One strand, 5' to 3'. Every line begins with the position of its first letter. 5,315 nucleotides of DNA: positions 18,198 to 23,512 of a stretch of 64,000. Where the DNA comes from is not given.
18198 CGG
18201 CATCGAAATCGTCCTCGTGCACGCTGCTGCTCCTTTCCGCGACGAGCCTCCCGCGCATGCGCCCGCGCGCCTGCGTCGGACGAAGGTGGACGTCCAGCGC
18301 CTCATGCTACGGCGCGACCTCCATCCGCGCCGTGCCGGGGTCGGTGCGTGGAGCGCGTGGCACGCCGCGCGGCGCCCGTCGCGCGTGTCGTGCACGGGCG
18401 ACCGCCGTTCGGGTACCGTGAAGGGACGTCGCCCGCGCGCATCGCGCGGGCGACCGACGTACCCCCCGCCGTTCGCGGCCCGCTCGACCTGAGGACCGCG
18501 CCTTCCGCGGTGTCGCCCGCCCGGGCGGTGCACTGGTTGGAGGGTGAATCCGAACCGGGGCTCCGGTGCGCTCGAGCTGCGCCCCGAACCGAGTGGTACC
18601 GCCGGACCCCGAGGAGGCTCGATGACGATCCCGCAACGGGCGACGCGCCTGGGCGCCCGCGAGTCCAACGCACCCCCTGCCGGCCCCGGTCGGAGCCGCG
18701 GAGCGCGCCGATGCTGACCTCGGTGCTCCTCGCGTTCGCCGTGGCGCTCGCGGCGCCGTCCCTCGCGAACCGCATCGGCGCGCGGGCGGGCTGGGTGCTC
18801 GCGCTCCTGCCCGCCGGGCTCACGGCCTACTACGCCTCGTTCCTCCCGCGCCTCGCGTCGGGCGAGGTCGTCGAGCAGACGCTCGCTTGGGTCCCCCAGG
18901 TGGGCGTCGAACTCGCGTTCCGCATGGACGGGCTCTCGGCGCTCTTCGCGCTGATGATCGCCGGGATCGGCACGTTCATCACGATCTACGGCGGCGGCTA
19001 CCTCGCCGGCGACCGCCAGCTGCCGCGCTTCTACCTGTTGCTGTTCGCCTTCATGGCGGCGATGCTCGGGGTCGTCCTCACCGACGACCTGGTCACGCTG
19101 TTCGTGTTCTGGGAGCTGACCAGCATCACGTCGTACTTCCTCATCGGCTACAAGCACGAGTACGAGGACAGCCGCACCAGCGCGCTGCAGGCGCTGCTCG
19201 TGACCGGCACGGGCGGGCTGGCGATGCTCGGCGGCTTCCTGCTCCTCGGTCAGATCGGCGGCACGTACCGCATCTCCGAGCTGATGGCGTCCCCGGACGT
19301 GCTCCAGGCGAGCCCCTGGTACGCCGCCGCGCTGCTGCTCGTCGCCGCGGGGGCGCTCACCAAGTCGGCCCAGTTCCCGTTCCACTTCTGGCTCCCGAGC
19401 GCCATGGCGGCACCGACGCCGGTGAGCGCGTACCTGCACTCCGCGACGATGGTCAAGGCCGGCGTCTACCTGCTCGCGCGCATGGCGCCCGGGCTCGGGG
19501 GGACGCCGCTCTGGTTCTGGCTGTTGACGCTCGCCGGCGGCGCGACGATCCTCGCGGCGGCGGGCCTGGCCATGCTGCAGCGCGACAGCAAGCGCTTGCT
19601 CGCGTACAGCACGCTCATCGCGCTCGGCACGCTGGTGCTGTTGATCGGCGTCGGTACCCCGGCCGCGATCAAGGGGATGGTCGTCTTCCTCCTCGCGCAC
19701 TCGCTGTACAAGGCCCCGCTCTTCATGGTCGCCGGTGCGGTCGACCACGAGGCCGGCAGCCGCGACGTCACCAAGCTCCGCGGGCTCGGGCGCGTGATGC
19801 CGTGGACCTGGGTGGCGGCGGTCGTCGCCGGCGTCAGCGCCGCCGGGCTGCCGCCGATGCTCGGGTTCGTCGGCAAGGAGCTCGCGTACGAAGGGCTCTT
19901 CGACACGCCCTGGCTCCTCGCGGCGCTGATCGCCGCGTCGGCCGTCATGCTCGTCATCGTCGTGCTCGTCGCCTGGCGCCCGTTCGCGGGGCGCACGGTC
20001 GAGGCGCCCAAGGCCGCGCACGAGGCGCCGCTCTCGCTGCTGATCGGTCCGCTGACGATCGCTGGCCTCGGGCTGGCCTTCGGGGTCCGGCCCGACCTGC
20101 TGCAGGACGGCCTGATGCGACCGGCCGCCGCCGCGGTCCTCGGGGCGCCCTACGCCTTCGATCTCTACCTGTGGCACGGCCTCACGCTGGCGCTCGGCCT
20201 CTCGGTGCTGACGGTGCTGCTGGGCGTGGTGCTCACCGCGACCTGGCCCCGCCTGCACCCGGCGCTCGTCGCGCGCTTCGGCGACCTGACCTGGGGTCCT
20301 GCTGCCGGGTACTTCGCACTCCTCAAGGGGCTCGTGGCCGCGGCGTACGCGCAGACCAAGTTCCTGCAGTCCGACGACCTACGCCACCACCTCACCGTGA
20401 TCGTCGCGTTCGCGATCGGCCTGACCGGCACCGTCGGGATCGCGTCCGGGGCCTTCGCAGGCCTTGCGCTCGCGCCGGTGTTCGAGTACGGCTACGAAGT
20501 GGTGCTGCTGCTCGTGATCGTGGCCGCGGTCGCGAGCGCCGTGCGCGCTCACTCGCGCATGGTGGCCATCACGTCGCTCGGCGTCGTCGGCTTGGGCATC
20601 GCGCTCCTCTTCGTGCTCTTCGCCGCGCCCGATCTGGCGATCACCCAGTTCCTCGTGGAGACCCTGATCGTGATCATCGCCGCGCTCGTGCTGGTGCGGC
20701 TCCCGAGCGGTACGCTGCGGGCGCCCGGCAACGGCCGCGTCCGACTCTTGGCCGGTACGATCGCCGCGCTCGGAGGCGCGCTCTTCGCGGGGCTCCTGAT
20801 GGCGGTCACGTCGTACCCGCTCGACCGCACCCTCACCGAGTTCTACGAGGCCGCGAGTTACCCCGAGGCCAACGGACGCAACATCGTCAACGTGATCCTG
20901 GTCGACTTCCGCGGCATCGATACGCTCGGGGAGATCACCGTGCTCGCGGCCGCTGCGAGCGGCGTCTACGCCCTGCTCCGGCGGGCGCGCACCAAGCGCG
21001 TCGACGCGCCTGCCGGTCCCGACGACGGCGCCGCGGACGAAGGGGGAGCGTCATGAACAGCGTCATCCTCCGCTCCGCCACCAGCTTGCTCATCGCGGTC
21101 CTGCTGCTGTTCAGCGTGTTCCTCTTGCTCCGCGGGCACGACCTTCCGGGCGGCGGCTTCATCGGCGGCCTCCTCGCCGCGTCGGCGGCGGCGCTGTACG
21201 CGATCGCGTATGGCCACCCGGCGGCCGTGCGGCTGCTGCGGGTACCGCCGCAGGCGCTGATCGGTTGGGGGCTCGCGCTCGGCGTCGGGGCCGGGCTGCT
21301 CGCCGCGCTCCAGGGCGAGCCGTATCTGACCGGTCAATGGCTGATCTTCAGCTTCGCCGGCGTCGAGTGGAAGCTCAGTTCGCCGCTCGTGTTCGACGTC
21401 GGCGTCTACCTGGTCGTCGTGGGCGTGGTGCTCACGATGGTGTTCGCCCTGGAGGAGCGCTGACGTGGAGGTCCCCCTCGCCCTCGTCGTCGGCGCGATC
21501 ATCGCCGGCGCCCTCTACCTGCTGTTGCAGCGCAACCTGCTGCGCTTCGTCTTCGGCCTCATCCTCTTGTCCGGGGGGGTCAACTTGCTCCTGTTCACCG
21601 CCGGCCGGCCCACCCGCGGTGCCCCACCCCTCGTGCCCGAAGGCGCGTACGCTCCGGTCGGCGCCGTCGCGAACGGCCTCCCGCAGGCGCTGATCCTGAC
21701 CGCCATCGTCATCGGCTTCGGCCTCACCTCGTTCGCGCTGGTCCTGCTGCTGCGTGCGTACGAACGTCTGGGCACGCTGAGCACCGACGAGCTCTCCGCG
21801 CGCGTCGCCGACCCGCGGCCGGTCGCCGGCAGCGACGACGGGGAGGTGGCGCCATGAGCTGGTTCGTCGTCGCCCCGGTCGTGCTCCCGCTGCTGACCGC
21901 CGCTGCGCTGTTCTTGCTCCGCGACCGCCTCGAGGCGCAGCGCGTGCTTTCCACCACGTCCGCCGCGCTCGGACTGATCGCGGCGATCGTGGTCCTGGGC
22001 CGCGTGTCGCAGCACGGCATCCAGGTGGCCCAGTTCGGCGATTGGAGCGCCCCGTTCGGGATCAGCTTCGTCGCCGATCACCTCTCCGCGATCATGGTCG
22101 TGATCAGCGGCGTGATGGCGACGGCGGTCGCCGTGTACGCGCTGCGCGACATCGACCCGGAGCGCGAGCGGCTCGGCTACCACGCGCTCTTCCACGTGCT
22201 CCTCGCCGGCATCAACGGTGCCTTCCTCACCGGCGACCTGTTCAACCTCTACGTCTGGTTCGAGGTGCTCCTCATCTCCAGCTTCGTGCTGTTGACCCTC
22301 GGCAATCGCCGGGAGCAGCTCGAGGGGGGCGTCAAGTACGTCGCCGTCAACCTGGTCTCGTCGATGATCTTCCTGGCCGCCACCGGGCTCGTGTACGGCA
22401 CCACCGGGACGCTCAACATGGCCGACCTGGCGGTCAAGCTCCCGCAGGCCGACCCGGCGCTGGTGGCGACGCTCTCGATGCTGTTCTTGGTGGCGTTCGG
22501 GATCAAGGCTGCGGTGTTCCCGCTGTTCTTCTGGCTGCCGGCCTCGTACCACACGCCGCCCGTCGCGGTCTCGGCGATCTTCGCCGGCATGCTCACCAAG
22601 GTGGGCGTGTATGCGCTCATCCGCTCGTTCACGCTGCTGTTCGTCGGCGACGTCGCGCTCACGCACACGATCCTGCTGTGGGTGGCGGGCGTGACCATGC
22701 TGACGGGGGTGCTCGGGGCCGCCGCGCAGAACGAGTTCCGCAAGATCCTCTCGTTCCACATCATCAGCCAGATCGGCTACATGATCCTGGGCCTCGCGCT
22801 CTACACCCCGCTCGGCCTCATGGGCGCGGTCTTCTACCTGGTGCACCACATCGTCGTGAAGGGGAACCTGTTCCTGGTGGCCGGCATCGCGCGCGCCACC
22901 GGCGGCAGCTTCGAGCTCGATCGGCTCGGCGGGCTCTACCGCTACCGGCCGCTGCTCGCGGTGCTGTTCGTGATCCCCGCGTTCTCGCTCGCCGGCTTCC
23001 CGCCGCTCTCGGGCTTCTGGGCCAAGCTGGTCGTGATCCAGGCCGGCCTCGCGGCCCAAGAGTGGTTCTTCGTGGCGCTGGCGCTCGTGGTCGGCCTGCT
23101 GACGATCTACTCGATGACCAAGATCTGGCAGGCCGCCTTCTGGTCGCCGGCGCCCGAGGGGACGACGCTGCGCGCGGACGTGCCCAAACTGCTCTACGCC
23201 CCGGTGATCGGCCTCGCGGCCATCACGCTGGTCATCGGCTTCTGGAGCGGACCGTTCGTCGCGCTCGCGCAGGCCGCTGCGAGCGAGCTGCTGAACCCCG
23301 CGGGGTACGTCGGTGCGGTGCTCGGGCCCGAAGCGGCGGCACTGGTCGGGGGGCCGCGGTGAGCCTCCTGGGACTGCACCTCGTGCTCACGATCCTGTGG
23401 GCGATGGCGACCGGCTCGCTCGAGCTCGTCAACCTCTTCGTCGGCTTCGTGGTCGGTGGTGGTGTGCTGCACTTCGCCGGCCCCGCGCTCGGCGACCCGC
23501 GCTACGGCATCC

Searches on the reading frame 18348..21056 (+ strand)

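Call 65: search_protein_families(library=pfam, proteins=[window:18348-21056:+], max_evalue=0.0001)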
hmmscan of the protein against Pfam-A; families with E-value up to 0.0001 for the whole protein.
window:18348-21056:+ (902 aa): 4 families
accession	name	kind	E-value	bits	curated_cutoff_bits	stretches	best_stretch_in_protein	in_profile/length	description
PF00361.26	Proton_antipo_M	-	1.1e-58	199.2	21.5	1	246-532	2-290/294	NADH:quinone oxidoreductase/Mrp antiporter, TM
PF20501.3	MbhE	-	1.9e-22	79.6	27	1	803-883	7-87/98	MBH, subunit E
PF13244.11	MbhD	-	5.5e-16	58.9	27.2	1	722-786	1-66/67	MBH, subunit D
PF00662.26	Proton_antipo_N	-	4.1e-12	46.3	24.5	1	185-229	7-51/51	NADH-Ubiquinone oxidoreductase (complex I), chain 5 N-terminus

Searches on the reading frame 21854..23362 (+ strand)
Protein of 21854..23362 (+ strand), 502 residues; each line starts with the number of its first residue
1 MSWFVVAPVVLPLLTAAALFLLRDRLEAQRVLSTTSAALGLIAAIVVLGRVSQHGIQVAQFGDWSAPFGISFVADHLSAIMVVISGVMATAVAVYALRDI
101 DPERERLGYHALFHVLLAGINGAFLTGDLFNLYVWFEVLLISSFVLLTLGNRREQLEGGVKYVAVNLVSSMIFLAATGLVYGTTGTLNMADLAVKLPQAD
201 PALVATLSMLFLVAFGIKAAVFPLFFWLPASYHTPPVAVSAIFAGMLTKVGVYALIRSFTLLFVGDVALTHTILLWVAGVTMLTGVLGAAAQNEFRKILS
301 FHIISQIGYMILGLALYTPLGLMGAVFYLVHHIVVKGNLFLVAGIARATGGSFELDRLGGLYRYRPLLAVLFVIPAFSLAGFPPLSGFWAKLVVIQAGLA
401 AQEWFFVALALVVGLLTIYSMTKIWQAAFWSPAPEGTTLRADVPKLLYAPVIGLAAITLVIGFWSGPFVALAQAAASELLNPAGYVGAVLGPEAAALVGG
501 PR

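Call 65: search_protein_families(library=pfam, proteins=[window:21854-23362:+], max_evalue=0.0001)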
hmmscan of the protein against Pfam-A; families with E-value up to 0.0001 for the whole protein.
window:21854-23362:+ (502 aa): 2 families
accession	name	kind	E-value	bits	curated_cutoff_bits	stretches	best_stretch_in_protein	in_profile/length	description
PF00361.26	Proton_antipo_M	-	3.2e-59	201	21.5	1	127-417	2-294/294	NADH:quinone oxidoreductase/Mrp antiporter, TM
PF10125.14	NADHdeh_related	-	3.4e-06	27.1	27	1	120-205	81-163/218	NADH dehydrogenase I, subunit N related protein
